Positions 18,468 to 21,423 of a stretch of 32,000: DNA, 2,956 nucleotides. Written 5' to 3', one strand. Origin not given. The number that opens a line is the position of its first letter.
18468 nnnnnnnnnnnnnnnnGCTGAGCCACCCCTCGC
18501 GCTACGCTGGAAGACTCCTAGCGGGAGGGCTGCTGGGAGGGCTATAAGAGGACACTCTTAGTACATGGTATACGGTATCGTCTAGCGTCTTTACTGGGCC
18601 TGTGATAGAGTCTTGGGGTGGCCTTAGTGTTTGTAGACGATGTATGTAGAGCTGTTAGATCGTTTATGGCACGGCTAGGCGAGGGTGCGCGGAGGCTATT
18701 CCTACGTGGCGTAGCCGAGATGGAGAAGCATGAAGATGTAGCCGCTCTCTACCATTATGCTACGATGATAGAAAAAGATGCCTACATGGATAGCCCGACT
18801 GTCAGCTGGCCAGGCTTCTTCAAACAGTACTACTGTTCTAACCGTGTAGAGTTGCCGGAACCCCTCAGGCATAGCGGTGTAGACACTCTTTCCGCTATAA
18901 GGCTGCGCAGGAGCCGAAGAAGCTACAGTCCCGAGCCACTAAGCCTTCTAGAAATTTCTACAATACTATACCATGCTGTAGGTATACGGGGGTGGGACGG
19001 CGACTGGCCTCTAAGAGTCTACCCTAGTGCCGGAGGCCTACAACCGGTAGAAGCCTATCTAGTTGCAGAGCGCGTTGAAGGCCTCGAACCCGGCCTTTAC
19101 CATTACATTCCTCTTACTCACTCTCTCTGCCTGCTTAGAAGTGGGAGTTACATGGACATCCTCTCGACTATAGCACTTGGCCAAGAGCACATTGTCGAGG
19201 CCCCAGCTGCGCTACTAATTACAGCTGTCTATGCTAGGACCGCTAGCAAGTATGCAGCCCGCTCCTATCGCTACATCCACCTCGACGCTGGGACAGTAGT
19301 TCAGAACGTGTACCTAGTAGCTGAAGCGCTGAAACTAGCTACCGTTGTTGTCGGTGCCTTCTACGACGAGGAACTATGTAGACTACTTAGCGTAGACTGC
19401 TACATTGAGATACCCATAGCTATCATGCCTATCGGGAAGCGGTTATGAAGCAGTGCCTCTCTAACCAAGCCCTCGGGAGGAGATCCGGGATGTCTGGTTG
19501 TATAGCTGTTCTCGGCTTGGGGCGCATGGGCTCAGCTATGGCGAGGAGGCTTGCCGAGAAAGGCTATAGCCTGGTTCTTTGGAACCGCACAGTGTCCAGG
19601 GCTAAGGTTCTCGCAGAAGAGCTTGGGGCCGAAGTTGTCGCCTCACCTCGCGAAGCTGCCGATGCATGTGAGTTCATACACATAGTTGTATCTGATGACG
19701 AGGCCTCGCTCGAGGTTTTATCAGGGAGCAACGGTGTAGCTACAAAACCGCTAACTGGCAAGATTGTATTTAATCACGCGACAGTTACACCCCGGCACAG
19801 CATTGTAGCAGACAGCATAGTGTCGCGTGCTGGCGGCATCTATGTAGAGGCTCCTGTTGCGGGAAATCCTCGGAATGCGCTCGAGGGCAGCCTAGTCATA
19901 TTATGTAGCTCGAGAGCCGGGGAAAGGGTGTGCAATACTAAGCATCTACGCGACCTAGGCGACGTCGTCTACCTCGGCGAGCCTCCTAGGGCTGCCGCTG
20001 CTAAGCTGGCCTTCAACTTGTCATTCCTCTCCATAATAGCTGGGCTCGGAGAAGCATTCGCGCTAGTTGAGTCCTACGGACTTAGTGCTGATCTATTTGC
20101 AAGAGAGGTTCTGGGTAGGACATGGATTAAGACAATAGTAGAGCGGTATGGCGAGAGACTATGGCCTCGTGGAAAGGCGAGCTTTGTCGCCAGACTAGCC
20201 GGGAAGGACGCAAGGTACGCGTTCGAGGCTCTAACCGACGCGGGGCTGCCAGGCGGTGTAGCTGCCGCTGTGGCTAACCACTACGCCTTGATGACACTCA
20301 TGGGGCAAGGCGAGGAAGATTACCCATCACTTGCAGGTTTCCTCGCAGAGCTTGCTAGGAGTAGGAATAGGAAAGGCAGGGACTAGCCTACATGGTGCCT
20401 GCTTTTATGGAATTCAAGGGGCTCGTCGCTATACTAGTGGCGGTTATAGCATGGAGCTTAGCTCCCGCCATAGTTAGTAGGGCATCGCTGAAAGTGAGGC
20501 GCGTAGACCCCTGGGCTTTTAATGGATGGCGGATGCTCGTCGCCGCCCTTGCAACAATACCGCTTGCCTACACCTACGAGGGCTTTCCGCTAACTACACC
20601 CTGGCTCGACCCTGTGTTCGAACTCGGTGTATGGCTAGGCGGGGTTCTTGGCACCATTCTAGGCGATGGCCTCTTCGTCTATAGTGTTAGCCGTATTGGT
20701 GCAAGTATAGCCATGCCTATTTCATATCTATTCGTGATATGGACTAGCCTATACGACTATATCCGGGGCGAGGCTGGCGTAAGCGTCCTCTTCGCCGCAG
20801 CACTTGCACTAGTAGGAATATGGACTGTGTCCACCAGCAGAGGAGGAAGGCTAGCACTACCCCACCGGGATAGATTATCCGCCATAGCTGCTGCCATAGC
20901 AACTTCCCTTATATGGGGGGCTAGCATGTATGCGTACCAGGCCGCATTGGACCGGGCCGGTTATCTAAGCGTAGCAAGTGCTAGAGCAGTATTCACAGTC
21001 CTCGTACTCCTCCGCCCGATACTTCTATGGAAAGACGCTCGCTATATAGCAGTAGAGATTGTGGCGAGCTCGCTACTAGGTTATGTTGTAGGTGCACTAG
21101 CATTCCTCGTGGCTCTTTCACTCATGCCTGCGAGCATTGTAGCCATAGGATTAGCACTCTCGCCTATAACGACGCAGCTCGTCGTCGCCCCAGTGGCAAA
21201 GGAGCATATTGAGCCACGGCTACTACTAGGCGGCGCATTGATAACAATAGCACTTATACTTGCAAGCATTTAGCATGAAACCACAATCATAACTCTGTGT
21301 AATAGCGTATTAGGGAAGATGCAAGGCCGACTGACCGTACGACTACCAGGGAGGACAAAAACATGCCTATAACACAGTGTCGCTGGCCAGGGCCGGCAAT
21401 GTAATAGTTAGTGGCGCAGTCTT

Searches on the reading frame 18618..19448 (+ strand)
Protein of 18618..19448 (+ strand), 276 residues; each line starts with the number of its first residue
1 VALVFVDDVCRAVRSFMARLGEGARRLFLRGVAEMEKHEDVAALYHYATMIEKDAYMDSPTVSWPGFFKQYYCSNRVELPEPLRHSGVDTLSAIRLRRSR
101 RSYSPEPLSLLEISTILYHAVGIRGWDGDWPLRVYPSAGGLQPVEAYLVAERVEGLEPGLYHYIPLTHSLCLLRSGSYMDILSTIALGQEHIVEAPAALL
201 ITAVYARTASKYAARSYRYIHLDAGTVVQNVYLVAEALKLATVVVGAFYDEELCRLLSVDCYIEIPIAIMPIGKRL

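Call 66: search_protein_families(library=pfam, proteins=[window:18618-19448:+], max_evalue=0.001)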
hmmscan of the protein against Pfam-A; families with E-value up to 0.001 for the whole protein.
window:18618-19448:+ (276 aa): 1 family
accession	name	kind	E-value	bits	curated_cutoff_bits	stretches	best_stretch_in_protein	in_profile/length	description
PF00881.29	Nitroreductase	-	9e-26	91.5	23.5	1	94-274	1-167/167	Nitroreductase family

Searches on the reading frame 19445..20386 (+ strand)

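Call 66: search_protein_families(library=pfam, proteins=[window:19445-20386:+], max_evalue=0.001)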
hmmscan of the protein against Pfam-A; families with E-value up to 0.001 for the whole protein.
window:19445-20386:+ (313 aa): 7 families
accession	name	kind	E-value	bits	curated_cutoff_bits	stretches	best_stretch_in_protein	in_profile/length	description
PF03446.21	NAD_binding_2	-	4.1e-29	102.1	21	1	20-172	2-153/161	NAD binding domain of 6-phosphogluconate dehydrogenase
PF03807.23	F420_oxidored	-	1.7e-09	38.6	21.6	1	20-82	2-67/94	NADP oxidoreductase coenzyme F420-dependent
PF01488.26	Shikimate_DH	-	2.6e-07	31.2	24.3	1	20-83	15-81/138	Shikimate / quinate 5-dehydrogenase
PF14833.11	NAD_binding_11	-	9.4e-07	29.5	30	1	184-296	4-118/122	NAD-binding of NADP-dependent 3-hydroxyisobutyrate dehydrogenase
PF02826.25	2-Hacid_dh_C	-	8.5e-06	25.7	25.1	1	20-86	39-103/178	D-isomer specific 2-hydroxyacid dehydrogenase, NAD binding domain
PF07991.19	KARI_N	-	2.3e-05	24.5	20.6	1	20-86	7-72/165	Acetohydroxy acid isomeroreductase, NADPH-binding domain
PF01210.29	NAD_Gly3P_dh_N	-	0.00072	20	23.1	0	20-58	2-40/158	NAD-dependent glycerol-3-phosphate dehydrogenase N-terminus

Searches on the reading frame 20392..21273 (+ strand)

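Call 66: search_protein_families(library=pfam, proteins=[window:20392-21273:+], max_evalue=0.001)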
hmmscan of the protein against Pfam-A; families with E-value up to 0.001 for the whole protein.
window:20392-21273:+ (293 aa): 1 family
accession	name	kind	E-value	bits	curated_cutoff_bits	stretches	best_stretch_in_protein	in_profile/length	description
PF00892.27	EamA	-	1.4e-24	87.4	28.2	2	9-147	2-134/135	EamA-like transporter family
